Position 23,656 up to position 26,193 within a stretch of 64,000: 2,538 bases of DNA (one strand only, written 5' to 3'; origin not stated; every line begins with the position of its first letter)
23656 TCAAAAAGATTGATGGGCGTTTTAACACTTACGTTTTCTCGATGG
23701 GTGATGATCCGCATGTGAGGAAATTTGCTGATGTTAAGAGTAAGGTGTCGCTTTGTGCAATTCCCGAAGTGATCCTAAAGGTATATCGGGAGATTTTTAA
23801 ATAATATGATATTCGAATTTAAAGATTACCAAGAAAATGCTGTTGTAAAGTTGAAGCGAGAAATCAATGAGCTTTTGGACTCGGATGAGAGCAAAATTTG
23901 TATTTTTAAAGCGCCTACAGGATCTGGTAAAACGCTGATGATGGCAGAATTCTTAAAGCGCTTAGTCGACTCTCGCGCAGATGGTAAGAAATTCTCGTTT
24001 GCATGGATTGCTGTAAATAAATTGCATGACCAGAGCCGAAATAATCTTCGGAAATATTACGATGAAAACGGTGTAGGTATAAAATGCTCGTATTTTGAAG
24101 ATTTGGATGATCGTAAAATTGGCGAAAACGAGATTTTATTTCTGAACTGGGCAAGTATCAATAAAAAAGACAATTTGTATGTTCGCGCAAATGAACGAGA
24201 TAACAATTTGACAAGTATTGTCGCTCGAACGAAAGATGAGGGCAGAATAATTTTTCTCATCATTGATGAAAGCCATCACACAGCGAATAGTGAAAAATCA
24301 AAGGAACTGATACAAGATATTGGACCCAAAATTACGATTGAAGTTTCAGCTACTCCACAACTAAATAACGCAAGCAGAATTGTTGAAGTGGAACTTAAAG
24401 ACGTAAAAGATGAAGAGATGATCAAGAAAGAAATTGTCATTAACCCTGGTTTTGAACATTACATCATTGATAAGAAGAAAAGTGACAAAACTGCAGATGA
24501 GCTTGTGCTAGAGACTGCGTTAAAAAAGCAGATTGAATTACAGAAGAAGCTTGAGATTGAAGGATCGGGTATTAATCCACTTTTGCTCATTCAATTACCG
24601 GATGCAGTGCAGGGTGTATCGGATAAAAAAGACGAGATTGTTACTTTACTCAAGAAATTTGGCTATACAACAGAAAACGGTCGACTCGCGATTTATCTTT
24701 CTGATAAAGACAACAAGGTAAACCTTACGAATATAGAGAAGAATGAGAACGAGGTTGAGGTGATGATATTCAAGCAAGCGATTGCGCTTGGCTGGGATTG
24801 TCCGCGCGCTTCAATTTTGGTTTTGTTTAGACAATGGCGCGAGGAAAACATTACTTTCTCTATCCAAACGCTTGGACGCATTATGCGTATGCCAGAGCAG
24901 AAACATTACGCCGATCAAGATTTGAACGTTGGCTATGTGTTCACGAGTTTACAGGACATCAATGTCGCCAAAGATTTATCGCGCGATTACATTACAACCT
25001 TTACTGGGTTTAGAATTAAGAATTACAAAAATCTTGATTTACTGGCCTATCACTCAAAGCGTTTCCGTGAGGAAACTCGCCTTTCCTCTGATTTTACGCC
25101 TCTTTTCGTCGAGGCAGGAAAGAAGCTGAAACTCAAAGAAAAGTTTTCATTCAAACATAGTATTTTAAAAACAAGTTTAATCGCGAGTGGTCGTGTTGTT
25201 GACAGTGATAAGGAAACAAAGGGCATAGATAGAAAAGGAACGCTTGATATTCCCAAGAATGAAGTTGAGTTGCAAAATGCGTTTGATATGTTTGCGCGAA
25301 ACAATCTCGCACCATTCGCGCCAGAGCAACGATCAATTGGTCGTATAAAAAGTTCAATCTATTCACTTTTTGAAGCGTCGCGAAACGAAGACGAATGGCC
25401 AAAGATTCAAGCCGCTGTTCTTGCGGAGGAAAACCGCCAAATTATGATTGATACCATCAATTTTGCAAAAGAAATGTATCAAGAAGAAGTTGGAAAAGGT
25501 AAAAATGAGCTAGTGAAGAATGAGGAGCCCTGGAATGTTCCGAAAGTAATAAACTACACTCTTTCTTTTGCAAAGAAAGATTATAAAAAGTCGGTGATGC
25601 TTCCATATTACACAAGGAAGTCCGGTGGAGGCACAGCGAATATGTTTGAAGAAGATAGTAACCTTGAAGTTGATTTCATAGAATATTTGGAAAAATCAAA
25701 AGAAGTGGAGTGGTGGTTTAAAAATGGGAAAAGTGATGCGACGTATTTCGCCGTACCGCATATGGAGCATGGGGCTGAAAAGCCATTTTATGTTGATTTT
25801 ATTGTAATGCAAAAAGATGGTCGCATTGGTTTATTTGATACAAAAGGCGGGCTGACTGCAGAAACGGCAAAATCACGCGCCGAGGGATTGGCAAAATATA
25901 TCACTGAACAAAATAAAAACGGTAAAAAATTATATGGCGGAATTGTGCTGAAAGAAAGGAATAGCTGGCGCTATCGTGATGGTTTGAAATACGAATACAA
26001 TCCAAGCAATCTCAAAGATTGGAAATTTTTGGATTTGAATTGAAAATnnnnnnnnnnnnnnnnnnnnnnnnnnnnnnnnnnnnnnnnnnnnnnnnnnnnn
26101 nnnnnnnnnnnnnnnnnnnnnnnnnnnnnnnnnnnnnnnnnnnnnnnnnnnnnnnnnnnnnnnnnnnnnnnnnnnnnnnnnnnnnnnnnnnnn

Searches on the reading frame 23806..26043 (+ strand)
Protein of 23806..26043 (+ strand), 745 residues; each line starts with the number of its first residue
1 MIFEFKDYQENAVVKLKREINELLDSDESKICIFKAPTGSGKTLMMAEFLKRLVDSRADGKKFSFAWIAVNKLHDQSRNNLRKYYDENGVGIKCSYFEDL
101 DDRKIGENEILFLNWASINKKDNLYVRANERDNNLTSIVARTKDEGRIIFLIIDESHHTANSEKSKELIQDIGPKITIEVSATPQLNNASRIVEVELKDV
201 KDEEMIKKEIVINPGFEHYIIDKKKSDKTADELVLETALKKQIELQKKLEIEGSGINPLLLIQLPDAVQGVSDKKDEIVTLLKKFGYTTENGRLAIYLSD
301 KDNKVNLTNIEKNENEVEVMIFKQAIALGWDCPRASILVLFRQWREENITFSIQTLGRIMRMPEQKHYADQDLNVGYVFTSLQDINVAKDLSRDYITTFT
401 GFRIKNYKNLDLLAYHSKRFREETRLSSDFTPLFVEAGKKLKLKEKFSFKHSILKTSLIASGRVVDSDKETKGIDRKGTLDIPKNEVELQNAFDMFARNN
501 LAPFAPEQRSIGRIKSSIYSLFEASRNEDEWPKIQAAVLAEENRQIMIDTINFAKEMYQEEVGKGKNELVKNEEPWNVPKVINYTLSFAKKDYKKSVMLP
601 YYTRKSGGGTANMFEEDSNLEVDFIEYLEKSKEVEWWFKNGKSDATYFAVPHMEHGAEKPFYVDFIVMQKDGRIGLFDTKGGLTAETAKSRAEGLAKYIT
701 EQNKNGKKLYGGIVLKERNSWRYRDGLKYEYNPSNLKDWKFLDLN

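Call 4: search_protein_families(library=pfam, proteins=[window:23806-26043:+], max_evalue=0.01)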
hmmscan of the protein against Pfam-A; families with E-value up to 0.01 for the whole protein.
window:23806-26043:+ (745 aa): 6 families
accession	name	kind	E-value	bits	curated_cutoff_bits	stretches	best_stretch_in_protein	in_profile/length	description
PF04851.21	ResIII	-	1.6e-20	74.1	22.5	1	3-185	2-163/164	Type III restriction enzyme, res subunit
PF00270.35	DEAD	-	4.7e-08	33.4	26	1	21-190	9-165/167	DEAD/DEAH box helicase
PF18766.7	SWI2_SNF2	-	1.4e-05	25.3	26.7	1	9-190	2-161/221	SWI2/SNF2 ATPase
PF01637.24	ATPase_2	-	0.001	19.4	33.2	1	18-170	9-133/225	ATPase domain predominantly from Archaea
PF00271.37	Helicase_C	-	0.0037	17.9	23.5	0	295-362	43-109/110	Helicase conserved C-terminal domain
PF25199.1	nSTAND_NTPase5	-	0.0066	16.7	34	0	13-57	25-67/145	Novel STAND NTPase 5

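Call 5: search_protein_families(library=padloc, proteins=[window:23806-26043:+], max_evalue=0.01)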
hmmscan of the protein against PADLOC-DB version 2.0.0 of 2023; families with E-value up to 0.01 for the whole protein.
window:23806-26043:+ (745 aa): 6 families
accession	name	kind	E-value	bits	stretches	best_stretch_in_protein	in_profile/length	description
PDLC03652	REase_III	-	4.3e-20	69.3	2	168-379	194-406/809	Type III restriction enzyme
PDLC03653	REase_III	-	1.3e-16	57.9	1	151-386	263-493/883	Type III restriction enzyme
PDLC03650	REase_III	-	2.8e-10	37.3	1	151-402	228-461/898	Type III restriction enzyme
PDLC02704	PbeA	-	5.9e-07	26.3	1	3-188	253-422/682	PbeA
PDLC01759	Cas3b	-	0.0026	14.5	0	7-49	211-250/711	-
PDLC01439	typeIV_DinG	-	0.0042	13.8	0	16-45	23-50/575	CAS-IV-A; associated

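Call 8: search_solved_structures(query=window:23806-26043:+, max_evalue=0.01, show_alignments=2)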
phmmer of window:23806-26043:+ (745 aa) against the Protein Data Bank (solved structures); distinct sequences matched with E-value up to 0.01: 0.

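Call 10: search_protein_families(library=ncbifam, proteins=[window:23806-26043:+], max_evalue=0.01)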
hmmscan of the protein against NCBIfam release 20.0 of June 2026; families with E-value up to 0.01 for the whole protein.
window:23806-26043:+ (745 aa): 2 families
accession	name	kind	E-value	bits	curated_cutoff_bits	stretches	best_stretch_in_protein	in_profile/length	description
NF046055.1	restr_BPTD_3080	equivalog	3e-05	22.2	800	1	610-706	852-946/970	BPTD_3080 family restriction endonuclease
TIGR03244.1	arg_catab_AstA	equivalog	0.0028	16.6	391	1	169-246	250-326/336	arginine N-succinyltransferase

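Call 48: find_homologous_proteins(query=window:23806-26040:+, max_evalue=1e-30)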
Query window:23806-26040:+ (745 aa): 7990 proteins with E <= 1e-30 among 8000 candidates; the best 120 are listed.
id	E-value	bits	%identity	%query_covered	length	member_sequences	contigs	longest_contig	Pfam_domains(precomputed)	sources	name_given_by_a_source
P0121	0.0e+0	1518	89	100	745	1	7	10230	PF00270.36,PF27151.1,PF18766.8,PF04851.22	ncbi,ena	-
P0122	0.0e+0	1517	89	100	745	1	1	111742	PF00270.36,PF27151.1,PF18766.8,PF04851.22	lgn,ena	-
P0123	0.0e+0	1506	88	100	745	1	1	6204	PF00270.36,PF27151.1,PF18766.8,PF04851.22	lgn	-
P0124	0.0e+0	1505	88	100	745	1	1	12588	PF00270.36,PF27151.1,PF18766.8,PF04851.22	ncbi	-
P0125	0.0e+0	1504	89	100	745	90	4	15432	PF00270.36,PF27151.1,PF18766.8,PF04851.22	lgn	-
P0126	0.0e+0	1498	90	99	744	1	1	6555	PF00270.36,PF18766.8,PF04851.22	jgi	-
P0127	0.0e+0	1492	88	100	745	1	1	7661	PF00270.36,PF18766.8,PF04851.22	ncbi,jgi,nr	ncbi:MAG: hypothetical protein ACD_57C00162G0002 [uncultured bacterium]|nr:MAG: hypothetical protein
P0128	0.0e+0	1492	87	100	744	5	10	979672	PF00270.36,PF27151.1,PF18766.8,PF04851.22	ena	-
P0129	0.0e+0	1490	87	100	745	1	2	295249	PF00270.36,PF18766.8,PF04851.22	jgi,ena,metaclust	metaclust:\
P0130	0.0e+0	1490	87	100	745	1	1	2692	PF00270.36,PF18766.8,PF04851.22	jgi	jgi:type III restriction enzyme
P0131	0.0e+0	1488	86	100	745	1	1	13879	PF00270.36,PF27151.1,PF18766.8,PF04851.22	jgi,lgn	jgi:type III restriction enzyme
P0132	0.0e+0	1487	88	100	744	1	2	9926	PF00270.36,PF27151.1,PF18766.8,PF04851.22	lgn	-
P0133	0.0e+0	1483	86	100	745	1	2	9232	PF00270.36,PF27151.1,PF18766.8,PF04851.22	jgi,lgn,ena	-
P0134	0.0e+0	1482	87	100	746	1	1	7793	PF00270.36,PF18766.8,PF04851.22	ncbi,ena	-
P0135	0.0e+0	1480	86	100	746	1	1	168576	PF00270.36,PF27151.1,PF18766.8,PF04851.22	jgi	jgi:type III restriction enzyme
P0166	0.0e+0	1384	81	100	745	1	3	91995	PF00270.36,PF04851.22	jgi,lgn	jgi:type III restriction enzyme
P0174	0.0e+0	1336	79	100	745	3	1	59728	PF00270.36,PF27151.1,PF18766.8,PF01637.25,PF04851.22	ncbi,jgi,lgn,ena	jgi:type III restriction enzyme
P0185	0.0e+0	1257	73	100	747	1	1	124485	PF00270.36,PF27151.1,PF18766.8,PF04851.22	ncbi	-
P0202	0.0e+0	1219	71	100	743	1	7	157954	PF00270.36,PF27151.1,PF04851.22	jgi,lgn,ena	-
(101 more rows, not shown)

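Call 49: find_encoding_contigs(protein=P0122, flank=4000, max_places=2)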
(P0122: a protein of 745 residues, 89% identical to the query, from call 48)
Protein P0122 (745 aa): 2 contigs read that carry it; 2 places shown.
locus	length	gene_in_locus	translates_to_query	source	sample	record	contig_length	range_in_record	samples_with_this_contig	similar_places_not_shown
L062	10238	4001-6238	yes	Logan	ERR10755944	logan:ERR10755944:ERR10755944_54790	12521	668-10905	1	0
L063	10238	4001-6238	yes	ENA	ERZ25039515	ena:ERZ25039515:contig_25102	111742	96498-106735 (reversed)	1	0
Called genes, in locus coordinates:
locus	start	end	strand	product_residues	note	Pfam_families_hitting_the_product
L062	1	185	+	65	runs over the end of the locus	-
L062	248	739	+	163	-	-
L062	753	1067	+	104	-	-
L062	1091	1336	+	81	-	PF09954:DUF2188 (weak)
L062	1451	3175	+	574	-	PF02086:MethyltransfD12 (faint), PF01555:N6_N4_Mtase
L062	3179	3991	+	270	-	-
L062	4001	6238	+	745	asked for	PF00270:DEAD, PF04851:ResIII, PF18766:SWI2_SNF2 (weak), PF27151:YagJ (weak)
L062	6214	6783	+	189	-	-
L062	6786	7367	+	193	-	-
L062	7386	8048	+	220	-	-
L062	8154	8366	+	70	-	-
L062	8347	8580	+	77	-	-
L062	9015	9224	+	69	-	-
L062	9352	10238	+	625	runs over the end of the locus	PF00239:Resolvase, PF07508:Recombinase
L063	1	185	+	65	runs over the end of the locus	-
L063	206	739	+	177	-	-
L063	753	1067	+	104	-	-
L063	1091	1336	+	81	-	PF09954:DUF2188 (weak)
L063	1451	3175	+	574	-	PF02086:MethyltransfD12 (faint), PF01555:N6_N4_Mtase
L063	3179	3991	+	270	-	-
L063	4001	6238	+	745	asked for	PF00270:DEAD, PF04851:ResIII, PF18766:SWI2_SNF2 (weak), PF27151:YagJ (weak)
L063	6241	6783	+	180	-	-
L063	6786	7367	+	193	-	-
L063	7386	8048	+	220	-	-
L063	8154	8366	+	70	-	-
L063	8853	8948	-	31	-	-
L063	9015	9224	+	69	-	-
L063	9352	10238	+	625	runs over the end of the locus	PF00239:Resolvase, PF07508:Recombinase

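Call 50: find_encoding_contigs(protein=P0128, flank=4000, max_places=4)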
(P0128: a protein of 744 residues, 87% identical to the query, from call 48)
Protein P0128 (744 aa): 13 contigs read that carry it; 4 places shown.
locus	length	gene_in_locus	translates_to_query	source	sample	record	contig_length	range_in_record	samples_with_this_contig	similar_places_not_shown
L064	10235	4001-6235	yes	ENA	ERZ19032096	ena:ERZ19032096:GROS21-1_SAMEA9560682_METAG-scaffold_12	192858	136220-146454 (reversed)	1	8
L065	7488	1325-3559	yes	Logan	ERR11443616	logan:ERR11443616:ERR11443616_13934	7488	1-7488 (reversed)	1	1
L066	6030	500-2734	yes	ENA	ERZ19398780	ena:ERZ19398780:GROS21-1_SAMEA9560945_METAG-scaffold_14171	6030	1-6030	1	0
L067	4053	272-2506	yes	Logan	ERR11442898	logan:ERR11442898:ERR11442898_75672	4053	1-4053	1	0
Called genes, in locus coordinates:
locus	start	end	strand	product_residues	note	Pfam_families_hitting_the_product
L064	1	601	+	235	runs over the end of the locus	-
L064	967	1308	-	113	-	-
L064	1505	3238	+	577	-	PF01555:N6_N4_Mtase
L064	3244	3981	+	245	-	-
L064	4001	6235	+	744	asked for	PF00270:DEAD, PF04851:ResIII, PF18766:SWI2_SNF2 (weak), PF27151:YagJ (faint)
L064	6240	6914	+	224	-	-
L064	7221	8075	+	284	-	PF23343:REP_ORF2-G2P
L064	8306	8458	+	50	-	-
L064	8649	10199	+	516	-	PF00239:Resolvase, PF07508:Recombinase, PF13408:Zn_ribbon_recom (weak)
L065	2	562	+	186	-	?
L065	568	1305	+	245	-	-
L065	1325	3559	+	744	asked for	PF00270:DEAD, PF04851:ResIII, PF18766:SWI2_SNF2 (weak), PF27151:YagJ (faint)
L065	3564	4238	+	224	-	-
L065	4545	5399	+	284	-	PF23343:REP_ORF2-G2P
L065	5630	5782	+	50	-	-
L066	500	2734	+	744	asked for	PF00270:DEAD, PF04851:ResIII, PF18766:SWI2_SNF2 (weak), PF27151:YagJ (faint)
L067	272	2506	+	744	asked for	PF00270:DEAD, PF04851:ResIII, PF18766:SWI2_SNF2 (weak), PF27151:YagJ (faint)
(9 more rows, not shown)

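Call 51: find_encoding_contigs(protein=P0129, flank=4000, max_places=2)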
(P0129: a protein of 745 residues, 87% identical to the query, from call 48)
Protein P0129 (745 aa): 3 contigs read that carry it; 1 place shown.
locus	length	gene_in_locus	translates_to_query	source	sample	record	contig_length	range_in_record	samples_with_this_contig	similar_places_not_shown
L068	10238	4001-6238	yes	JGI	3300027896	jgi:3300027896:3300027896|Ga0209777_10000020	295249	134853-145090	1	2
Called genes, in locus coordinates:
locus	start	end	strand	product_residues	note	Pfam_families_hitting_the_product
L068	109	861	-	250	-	-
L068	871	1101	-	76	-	-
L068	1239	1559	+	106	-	-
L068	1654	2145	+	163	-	-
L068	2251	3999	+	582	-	PF01555:N6_N4_Mtase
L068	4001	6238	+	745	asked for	PF00270:DEAD (weak), PF04851:ResIII, PF18766:SWI2_SNF2 (weak)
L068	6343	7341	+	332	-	PF12358:DUF3644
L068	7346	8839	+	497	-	PF13482:RNase_H_2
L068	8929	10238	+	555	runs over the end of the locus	PF04055:Radical_SAM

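Call 52: find_related_loci(query=window:23806-26040:+, collection=viral_contigs, flank=5000)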
Query window:23806-26040:+ (745 aa) in viral_contigs; peptide patterns used: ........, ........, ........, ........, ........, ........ (x = any residue, [..] = any of these).
18 stretches matched a pattern, but none encodes a relative of the query by tblastn (E <= 1e-3).

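Call 54: find_encoding_contigs(protein=P0166, flank=4000, max_places=3)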
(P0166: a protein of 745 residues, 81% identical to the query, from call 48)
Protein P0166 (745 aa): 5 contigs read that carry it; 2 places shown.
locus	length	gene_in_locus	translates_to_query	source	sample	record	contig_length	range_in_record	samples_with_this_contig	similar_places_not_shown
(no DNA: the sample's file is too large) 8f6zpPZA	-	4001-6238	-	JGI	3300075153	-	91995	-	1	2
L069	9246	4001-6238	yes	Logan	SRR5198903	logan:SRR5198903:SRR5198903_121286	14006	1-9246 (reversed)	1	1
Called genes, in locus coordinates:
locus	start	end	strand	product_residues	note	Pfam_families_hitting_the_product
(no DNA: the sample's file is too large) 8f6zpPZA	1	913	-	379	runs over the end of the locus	-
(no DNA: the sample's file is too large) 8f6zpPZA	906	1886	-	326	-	PF26115:PDDEXK_GAPS4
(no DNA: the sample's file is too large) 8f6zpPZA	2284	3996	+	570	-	PF01555:N6_N4_Mtase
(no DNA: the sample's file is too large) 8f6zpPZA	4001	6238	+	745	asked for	PF00270:DEAD, PF04851:ResIII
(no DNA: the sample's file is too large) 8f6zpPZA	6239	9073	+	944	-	PF02463:SMC_N (faint), PF13304:AAA_21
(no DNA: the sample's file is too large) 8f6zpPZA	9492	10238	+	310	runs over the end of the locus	PF00589:Phage_integrase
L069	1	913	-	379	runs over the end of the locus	-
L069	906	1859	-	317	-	PF26115:PDDEXK_GAPS4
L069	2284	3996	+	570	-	PF01555:N6_N4_Mtase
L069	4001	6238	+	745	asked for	PF00270:DEAD, PF04851:ResIII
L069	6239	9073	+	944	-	PF02463:SMC_N (faint), PF13304:AAA_21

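Call 55: find_encoding_contigs(protein=P0185, flank=4000, max_places=2)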
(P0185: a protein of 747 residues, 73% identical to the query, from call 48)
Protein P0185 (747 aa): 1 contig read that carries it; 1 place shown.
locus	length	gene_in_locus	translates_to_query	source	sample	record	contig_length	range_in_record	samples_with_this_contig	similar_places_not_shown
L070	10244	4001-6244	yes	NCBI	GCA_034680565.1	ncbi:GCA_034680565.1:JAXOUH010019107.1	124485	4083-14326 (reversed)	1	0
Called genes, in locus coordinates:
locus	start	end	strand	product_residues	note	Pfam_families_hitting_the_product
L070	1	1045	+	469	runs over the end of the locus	PF12706:Lactamase_B_2, PF16661:Lactamase_B_6, PF00753:Lactamase_B (weak), PF10996:Beta-Casp, PF07521:RMMBL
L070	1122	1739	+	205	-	PF18306:LDcluster4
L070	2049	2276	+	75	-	PF12844:HTH_19 (weak), PF13443:HTH_26, PF01381:HTH_3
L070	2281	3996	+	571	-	PF01555:N6_N4_Mtase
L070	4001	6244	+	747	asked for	PF00270:DEAD, PF04851:ResIII, PF18766:SWI2_SNF2 (faint), PF27151:YagJ (weak)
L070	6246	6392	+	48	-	-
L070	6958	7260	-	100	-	-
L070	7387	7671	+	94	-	-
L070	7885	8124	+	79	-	-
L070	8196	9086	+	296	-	-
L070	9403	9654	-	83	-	-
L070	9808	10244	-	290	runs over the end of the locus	-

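Call 56: find_encoding_contigs(protein=P0202, flank=4000, max_places=4)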
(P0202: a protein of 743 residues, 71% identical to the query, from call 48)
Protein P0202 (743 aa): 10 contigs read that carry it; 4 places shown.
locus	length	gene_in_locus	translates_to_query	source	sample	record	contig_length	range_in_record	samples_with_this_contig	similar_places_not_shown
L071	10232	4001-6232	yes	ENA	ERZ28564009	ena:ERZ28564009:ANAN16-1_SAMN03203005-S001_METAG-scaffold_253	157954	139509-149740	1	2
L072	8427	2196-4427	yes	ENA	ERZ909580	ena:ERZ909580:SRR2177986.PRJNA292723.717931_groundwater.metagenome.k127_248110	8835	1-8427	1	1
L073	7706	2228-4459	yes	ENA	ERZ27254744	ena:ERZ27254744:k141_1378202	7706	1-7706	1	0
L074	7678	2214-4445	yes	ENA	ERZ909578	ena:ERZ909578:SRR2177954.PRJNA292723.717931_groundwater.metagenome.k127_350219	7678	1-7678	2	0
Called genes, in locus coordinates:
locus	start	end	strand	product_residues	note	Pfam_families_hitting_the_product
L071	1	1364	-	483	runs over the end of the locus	PF00239:Resolvase, PF07508:Recombinase, PF13408:Zn_ribbon_recom (weak)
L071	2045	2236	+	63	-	PF13560:HTH_31, PF12844:HTH_19, PF01381:HTH_3, PF13443:HTH_26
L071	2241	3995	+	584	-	PF01555:N6_N4_Mtase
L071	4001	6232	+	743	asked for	PF00270:DEAD, PF04851:ResIII, PF27151:YagJ (faint)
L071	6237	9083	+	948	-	-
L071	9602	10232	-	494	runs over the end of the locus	PF00239:Resolvase, PF07508:Recombinase, PF13408:Zn_ribbon_recom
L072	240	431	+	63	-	PF13560:HTH_31, PF12844:HTH_19, PF01381:HTH_3, PF13443:HTH_26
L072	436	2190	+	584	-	PF01555:N6_N4_Mtase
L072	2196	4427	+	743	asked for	PF00270:DEAD, PF04851:ResIII, PF27151:YagJ (faint)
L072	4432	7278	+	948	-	-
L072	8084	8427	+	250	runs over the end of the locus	?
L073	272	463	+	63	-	PF13560:HTH_31, PF12844:HTH_19, PF01381:HTH_3, PF13443:HTH_26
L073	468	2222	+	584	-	PF01555:N6_N4_Mtase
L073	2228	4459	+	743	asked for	PF00270:DEAD, PF04851:ResIII, PF27151:YagJ (faint)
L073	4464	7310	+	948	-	-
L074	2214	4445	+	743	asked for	PF00270:DEAD, PF04851:ResIII, PF27151:YagJ (faint)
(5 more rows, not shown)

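Call 57: find_encoding_contigs(protein=P0174, flank=4000, max_places=2)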
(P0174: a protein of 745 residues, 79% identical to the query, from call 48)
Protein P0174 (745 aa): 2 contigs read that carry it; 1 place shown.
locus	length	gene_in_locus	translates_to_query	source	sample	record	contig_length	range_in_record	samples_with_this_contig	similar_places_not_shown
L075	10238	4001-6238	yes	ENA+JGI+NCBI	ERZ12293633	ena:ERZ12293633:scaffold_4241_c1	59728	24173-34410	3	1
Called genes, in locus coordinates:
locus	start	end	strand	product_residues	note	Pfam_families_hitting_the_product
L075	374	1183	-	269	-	-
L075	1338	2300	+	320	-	PF18899:DUF5655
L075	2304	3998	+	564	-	PF01555:N6_N4_Mtase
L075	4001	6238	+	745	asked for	PF00270:DEAD, PF01637:ATPase_2 (faint), PF04851:ResIII, PF18766:SWI2_SNF2 (weak), PF27151:YagJ (faint)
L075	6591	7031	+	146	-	-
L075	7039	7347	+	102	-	-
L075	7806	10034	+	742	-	PF22763:NrS1-1_pol-like_HBD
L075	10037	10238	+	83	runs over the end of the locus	-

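Call 58: search_protein_families(library=padloc, proteins=[L064:6240-6911:+, L063:6241-6780:+, L063:6786-7364:+, L063:7386-8045:+, L069:6239-9070:+, L071:6237-9080:+, L068:6343-7338:+, L068:7346-8836:+, L062:3179-3988:+, L064:3244-3978:+], max_evalue=0.001)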
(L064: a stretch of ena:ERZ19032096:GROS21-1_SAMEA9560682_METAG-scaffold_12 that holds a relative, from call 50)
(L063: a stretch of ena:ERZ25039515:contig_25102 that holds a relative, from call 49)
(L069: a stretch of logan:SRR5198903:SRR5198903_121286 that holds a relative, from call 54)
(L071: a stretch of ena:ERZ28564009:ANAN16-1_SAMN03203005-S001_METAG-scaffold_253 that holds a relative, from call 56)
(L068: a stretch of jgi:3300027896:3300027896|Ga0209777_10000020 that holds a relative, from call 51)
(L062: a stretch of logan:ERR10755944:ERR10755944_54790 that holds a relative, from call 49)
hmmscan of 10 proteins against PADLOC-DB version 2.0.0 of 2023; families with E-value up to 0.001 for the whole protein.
L064:6240-6911:+ (224 aa): 0 families

L063:6241-6780:+ (180 aa): 0 families

L063:6786-7364:+ (193 aa): 0 families

L063:7386-8045:+ (220 aa): 0 families

L069:6239-9070:+ (944 aa): 11 families
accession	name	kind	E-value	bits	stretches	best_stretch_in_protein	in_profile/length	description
PDLC02208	Ppl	-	1.4e-41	140.6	3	814-939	769-889/894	-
PDLC02980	AriA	-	1.6e-11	42.8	1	402-884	86-302/304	-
PDLC04135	mad3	-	1.2e-09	36.3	1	284-889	3-332/374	mads_3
PDLC02335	AbiLi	-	1.2e-09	35.7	1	724-884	132-240/326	AbiLi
PDLC00098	GajA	-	1e-07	29.1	0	282-324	2-44/534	AAA ATPase domain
PDLC04213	HEC-02A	-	1.8e-06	25.8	0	812-884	198-275/337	-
PDLC04164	AriA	-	1.3e-05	22.9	1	803-895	151-246/253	-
PDLC00102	GajA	-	2.1e-05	21.2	1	282-327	2-47/532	AAA ATPase domain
PDLC00298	PtuA1|PtuA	-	6.6e-05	20.1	1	283-328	3-48/423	AAA ATPase domain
PDLC04570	PDC-M31A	-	0.00029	18.1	0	283-323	2-41/395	-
PDLC00290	PtuA1|PtuA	-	0.0003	18.3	0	285-323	5-43/414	AAA ATPase domain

L071:6237-9080:+ (948 aa): 6 families
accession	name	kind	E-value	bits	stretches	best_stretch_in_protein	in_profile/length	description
PDLC02208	Ppl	-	2.9e-15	53.5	1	799-940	772-888/894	-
PDLC03859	LmuB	-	5.7e-07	27.1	1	413-868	153-589/611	-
PDLC04678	PDC-M49A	-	9.5e-07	25.5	1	819-910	564-652/681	-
PDLC04174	HEC-01A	-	7.9e-06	23.3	1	824-916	169-257/264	-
PDLC04164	AriA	-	1.5e-05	22.7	1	781-870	149-238/253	-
PDLC04710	PDC-M56A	-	0.00048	17.2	0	334-382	21-69/382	-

L068:6343-7338:+ (332 aa): 10 families
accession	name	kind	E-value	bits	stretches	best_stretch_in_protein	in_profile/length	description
PDLC04953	PDC-S19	-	4.9e-127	422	1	1-332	1-328/333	-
PDLC04955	PDC-S19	-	4.2e-44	149.2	1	8-248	9-246/338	-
PDLC04952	PDC-S19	-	8.4e-40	135.3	1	7-330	5-324/328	-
PDLC04954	PDC-S19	-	1.6e-36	124.3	2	6-57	5-57/330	-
PDLC04949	PDC-S19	-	5.2e-32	109.5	1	2-266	2-248/334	-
PDLC04950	PDC-S19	-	5.9e-24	83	1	4-291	5-296/353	-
PDLC04951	PDC-S19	-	6e-17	59.8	1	8-161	6-154/357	-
PDLC04947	PDC-S19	-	3.5e-11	41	1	6-159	6-152/355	-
PDLC04948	PDC-S19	-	1.2e-10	39.4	1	8-153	13-162/325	-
PDLC05059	PDC-S64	-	1.6e-05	22.1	1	10-143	6-145/339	-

L068:7346-8836:+ (497 aa): 4 families
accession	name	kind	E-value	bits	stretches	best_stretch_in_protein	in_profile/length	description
PDLC01250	Cas4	-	1.7e-08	32.9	1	5-225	3-168/168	"CAS-I,CAS-II,CAS-III,CAS-IV,CAS-V,CAS-VI; acquisition_associated"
PDLC00944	Cas4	-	8.5e-08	30.6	1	90-225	60-177/177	Cas4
PDLC01447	Cas4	-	3.3e-07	28.9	1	2-227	4-160/161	"CAS-I,CAS-II,CAS-III,CAS-IV,CAS-V,CAS-VI; acquisition_associated"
PDLC00943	Cas4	-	5.1e-07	27.8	1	71-225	45-179/180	CRISPR-associated protein Cas4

L062:3179-3988:+ (270 aa): 0 families

L064:3244-3978:+ (245 aa): 0 families
